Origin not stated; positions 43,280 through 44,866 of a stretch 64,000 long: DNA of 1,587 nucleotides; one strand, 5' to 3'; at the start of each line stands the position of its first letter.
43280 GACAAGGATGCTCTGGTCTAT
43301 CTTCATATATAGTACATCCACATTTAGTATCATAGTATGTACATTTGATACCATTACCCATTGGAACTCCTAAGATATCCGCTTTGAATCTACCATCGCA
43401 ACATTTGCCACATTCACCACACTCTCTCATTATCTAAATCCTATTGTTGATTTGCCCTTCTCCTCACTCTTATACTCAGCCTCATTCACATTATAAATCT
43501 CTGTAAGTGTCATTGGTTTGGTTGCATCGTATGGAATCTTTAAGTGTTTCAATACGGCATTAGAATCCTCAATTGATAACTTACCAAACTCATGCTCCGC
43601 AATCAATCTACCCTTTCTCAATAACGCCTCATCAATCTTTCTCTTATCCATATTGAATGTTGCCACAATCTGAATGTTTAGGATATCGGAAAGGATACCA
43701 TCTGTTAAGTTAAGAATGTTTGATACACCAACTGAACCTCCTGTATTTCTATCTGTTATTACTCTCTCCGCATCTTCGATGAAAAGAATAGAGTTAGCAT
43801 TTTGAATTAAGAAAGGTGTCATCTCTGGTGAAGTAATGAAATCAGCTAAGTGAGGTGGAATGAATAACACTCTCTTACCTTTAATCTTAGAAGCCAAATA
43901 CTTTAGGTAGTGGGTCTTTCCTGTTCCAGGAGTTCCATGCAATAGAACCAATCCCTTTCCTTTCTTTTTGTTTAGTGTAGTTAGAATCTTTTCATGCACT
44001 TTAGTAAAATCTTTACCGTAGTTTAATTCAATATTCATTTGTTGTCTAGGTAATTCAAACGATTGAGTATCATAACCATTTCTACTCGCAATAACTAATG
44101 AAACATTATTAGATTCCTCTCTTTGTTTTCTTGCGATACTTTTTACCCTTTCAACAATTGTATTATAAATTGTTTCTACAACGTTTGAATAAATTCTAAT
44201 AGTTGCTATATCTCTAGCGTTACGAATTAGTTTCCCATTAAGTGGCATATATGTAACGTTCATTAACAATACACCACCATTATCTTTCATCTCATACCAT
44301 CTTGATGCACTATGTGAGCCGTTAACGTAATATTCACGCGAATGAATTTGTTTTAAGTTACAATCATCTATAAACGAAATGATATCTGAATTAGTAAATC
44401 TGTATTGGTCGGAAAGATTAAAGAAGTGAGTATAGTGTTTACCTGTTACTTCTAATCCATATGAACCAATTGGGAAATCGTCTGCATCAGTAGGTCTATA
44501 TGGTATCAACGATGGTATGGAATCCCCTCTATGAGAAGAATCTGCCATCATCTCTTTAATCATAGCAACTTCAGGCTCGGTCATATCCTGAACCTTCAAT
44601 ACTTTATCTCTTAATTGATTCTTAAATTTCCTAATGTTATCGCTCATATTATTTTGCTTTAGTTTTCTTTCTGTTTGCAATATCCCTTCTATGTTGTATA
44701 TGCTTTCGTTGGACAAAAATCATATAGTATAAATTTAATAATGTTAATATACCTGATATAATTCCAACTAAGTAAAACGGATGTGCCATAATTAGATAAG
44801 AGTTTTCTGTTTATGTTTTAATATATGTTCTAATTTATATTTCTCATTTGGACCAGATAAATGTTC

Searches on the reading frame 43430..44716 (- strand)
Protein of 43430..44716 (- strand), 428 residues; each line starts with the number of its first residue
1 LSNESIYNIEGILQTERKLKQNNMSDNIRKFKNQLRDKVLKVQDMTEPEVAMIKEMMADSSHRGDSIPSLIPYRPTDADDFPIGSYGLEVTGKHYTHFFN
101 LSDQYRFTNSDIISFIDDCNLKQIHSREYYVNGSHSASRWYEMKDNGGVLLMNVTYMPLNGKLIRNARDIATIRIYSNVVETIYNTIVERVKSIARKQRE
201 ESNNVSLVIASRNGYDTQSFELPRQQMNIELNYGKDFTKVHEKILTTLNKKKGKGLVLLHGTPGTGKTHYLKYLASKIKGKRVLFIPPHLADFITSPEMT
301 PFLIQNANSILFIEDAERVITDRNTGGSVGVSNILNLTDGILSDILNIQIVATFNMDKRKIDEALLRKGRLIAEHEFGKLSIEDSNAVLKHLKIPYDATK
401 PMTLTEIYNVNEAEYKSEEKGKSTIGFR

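Call 23: search_protein_families(library=ncbifam, max_evalue=0.001, proteins=[window:43430-44716:-])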
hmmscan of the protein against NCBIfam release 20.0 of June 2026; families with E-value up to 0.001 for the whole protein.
window:43430-44716:- (428 aa): 2 families
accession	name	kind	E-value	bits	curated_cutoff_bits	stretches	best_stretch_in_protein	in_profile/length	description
TIGR01243.1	CDC48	subfamily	2.2e-05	23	802.65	1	241-383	200-349/733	CDC48 family AAA ATPase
TIGR01242.2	TIGR01242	subfamily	4.6e-05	22.6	500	1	253-406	148-305/362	proteasome-activating nucleotidase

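Call 58: search_protein_families(library=pfam, max_evalue=0.01, proteins=[window:43430-44716:-])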
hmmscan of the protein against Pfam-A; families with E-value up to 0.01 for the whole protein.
window:43430-44716:- (428 aa): 6 families
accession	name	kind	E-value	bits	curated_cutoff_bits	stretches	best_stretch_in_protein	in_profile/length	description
PF00004.35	AAA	-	1e-10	42.6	21.2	1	257-374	1-126/131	ATPase family associated with various cellular activities (AAA)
PF25199.1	nSTAND_NTPase5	-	2.1e-06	28.1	34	1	240-322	28-111/145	Novel STAND NTPase 5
PF13191.12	AAA_16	-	3.3e-05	24.9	32.6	1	252-302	21-66/167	AAA ATPase domain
PF13401.12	AAA_22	-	0.00042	21.1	27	1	252-286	3-39/130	AAA domain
PF24883.2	NPHP3_N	-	0.0067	17.1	24.8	0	241-280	9-48/164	Nephrocystin 3, N-terminal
PF20720.3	nSTAND3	-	0.0073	16.5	27.2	1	238-283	4-46/155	Novel STAND NTPase 3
